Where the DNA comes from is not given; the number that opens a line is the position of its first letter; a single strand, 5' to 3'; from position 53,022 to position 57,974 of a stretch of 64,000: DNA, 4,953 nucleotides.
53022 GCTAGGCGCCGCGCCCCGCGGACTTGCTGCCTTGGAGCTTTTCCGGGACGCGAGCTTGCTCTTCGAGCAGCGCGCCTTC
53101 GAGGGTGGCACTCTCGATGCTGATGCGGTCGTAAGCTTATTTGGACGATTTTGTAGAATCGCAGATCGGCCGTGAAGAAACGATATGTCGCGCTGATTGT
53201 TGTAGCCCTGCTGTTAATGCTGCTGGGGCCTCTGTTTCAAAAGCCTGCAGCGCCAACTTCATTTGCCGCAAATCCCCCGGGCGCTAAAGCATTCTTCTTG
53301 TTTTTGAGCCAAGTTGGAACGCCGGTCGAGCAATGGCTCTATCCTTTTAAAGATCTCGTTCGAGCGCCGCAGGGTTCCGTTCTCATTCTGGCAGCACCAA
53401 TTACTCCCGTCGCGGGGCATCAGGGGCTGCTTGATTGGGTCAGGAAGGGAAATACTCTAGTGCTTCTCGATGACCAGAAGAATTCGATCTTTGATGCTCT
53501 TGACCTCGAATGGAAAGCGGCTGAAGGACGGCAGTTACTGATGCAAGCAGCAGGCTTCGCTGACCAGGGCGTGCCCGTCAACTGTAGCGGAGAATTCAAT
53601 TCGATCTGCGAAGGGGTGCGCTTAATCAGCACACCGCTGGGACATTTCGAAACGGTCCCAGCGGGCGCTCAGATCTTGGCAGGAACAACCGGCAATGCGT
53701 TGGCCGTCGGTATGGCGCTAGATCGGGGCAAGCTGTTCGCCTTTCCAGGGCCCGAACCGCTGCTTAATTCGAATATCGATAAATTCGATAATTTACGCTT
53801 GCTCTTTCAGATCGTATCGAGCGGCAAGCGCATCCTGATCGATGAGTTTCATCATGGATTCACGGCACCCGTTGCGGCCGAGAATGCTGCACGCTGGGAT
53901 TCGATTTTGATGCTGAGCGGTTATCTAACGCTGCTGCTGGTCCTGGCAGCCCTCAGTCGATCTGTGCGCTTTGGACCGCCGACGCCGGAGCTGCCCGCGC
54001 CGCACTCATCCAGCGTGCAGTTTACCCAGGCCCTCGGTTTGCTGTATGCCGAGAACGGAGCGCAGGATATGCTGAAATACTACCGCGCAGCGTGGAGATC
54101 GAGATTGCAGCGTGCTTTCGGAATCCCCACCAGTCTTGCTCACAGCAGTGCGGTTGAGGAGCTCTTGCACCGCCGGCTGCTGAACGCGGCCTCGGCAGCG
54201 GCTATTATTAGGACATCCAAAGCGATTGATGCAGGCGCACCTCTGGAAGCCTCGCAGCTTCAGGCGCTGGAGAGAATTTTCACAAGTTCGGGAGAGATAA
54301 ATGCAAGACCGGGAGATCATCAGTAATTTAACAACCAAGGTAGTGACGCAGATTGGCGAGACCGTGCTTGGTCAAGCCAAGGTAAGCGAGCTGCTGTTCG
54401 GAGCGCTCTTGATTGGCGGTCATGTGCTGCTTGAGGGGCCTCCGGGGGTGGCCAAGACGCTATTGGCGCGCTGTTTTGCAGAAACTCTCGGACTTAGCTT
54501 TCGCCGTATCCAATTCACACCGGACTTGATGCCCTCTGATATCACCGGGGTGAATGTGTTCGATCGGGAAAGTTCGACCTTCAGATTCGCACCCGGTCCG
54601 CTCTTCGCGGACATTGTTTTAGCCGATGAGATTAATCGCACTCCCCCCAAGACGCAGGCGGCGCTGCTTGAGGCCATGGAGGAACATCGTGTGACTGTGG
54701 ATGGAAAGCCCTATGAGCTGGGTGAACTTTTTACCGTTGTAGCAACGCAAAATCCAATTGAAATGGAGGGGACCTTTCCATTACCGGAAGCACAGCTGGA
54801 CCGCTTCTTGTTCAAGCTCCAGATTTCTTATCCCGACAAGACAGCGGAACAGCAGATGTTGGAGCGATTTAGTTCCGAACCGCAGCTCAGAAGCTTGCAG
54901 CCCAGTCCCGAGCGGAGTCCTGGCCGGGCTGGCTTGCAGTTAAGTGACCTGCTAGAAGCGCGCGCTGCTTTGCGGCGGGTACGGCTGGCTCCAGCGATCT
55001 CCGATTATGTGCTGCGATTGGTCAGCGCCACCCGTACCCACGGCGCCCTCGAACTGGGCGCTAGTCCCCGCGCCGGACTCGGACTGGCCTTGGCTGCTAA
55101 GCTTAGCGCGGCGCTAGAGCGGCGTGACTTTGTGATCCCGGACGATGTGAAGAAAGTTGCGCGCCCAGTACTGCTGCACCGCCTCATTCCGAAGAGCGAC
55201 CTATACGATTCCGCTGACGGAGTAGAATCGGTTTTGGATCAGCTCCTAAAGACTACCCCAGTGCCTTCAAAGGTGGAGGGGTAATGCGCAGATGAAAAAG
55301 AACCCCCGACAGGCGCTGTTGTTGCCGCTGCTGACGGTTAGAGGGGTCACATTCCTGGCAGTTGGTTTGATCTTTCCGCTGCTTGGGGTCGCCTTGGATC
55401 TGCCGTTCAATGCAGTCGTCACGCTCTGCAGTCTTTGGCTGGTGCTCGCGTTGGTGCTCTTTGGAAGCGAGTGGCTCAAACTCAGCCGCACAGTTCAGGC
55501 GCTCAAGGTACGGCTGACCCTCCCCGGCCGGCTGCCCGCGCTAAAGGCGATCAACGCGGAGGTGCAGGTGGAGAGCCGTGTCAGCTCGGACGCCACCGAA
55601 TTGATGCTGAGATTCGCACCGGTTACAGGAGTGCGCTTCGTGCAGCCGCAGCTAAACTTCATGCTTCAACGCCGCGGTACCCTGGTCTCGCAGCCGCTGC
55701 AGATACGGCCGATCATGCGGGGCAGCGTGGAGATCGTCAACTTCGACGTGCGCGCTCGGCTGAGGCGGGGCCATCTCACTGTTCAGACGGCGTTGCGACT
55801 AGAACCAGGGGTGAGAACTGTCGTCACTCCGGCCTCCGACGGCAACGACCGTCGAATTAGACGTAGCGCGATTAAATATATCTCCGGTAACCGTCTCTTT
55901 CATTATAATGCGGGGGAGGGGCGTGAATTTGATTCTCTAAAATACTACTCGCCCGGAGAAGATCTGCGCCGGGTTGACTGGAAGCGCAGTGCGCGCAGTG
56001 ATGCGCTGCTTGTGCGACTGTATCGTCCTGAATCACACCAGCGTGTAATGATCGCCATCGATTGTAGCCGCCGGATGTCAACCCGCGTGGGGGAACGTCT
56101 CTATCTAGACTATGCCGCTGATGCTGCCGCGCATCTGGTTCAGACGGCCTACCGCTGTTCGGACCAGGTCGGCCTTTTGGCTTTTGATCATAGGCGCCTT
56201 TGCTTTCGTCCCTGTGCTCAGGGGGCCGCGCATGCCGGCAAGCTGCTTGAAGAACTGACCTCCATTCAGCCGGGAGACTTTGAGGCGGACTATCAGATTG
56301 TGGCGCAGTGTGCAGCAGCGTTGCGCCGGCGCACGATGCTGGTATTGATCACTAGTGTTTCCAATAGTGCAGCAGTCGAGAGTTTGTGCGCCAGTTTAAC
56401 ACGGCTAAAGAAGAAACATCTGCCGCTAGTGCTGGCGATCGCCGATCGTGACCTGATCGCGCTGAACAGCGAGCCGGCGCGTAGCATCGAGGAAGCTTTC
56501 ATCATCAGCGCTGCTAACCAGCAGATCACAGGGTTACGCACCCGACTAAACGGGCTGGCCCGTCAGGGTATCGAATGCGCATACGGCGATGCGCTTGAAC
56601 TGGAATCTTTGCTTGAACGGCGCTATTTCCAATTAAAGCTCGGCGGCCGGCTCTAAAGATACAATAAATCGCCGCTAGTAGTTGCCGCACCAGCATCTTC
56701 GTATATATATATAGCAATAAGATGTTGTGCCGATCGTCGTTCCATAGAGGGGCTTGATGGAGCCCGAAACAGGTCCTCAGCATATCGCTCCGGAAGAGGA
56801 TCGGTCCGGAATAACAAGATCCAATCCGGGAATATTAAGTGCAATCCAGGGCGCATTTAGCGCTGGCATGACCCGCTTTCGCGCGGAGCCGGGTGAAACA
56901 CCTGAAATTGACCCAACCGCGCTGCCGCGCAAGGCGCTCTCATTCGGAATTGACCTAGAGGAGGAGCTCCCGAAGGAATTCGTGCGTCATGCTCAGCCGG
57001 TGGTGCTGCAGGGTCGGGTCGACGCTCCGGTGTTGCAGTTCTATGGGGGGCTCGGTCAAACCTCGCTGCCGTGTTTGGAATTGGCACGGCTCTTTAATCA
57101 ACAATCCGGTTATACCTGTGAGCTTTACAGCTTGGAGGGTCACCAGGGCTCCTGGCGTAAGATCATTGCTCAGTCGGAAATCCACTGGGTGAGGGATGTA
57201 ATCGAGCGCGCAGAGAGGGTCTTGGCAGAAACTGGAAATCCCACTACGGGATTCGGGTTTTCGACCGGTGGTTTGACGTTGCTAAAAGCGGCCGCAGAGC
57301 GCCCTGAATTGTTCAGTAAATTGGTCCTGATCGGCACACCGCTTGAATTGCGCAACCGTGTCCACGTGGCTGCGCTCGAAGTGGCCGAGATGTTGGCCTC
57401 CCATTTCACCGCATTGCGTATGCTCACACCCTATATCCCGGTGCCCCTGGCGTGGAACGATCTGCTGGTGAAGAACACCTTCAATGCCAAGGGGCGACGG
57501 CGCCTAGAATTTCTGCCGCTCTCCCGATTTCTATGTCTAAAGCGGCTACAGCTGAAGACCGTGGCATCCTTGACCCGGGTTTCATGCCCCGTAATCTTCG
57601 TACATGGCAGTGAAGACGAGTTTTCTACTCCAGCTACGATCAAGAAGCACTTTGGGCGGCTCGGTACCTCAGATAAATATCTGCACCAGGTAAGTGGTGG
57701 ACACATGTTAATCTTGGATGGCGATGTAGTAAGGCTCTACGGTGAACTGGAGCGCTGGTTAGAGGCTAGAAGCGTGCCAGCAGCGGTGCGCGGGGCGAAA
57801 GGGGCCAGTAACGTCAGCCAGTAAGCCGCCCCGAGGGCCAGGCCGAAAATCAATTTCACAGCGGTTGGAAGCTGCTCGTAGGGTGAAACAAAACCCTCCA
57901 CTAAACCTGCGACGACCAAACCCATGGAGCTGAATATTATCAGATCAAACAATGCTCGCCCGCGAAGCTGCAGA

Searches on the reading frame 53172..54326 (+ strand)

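Call 22: search_protein_families(library=pfam, proteins=[window:53172-54326:+], max_evalue=0.01)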
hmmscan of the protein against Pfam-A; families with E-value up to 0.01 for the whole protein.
window:53172-54326:+ (384 aa): 1 family
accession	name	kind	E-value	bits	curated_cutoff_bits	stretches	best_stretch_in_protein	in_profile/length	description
PF14258.12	DUF4350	-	2.5e-16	60.9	30.4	1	31-214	2-180/181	Domain of unknown function (DUF4350)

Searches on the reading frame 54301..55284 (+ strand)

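Call 22: search_protein_families(library=pfam, proteins=[window:54301-55284:+], max_evalue=0.01)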
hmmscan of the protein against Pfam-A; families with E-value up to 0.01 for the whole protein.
window:54301-55284:+ (327 aa): 10 families
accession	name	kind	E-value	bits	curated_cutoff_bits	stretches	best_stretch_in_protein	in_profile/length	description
PF07726.17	AAA_3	-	4.3e-63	211.5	27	1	41-171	1-131/131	ATPase family associated with various cellular activities (AAA)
PF17863.7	AAA_lid_2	-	5.1e-21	74.6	22.7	1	243-298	2-57/74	AAA lid domain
PF07728.20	AAA_5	-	2.8e-17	63.5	22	1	41-169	1-139/139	AAA domain (dynein-related subfamily)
PF20030.5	bpMoxR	-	9e-09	35.1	27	1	13-188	5-179/205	MoxR domain in the MoxR-vWA-beta-propeller ternary systems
PF00004.35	AAA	-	1.9e-07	32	21.2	1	42-155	1-114/131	ATPase family associated with various cellular activities (AAA)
PF05496.18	RuvB_N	-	1.6e-06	28.4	27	1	41-132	35-114/159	Holliday junction DNA helicase RuvB P-loop domain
PF00493.29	MCM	-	0.00037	20.1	23.3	1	41-134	59-153/224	MCM P-loop domain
PF13191.12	AAA_16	-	0.0022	18.9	32.6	1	39-66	22-51/167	AAA ATPase domain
PF01078.27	Mg_chelatase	-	0.0023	17.8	20.3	0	22-63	5-46/207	Magnesium chelatase, subunit ChlI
PF00158.32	Sigma54_activat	-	0.0031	17.6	20.2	0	41-144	24-135/168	Sigma-54 interaction domain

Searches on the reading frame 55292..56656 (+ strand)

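Call 22: search_protein_families(library=pfam, proteins=[window:55292-56656:+], max_evalue=0.01)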
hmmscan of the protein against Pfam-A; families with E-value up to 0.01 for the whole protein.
window:55292-56656:+ (454 aa): 2 families
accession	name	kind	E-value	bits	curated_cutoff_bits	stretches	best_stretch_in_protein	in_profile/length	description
PF01882.25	DUF58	-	9.5e-25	87.5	23.4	1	218-386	4-171/216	Protein of unknown function DUF58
PF13519.12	VWA_2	-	2.8e-06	28.4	27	1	252-354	1-104/107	von Willebrand factor type A domain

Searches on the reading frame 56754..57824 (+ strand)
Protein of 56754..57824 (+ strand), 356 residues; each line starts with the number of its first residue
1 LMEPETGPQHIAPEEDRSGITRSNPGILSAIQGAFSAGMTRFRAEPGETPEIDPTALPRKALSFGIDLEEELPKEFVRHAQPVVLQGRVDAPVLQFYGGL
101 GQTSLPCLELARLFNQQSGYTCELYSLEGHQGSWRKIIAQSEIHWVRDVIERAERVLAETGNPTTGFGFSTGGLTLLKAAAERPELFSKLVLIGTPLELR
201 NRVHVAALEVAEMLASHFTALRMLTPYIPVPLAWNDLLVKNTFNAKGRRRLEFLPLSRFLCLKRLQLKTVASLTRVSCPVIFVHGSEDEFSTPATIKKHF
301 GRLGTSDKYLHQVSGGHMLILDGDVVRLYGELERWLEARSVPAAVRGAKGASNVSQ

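Call 22: search_protein_families(library=pfam, proteins=[window:56754-57824:+], max_evalue=0.01)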
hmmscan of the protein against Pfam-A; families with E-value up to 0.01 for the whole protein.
window:56754-57824:+ (356 aa): 2 families
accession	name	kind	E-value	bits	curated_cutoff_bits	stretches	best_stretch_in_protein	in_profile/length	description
PF12146.15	Hydrolase_4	-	6.6e-14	52.2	27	1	97-322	10-237/239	Serine aminopeptidase, S33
PF00561.26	Abhydrolase_1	-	7.4e-09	36.1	25.8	1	93-323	3-244/245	alpha/beta hydrolase fold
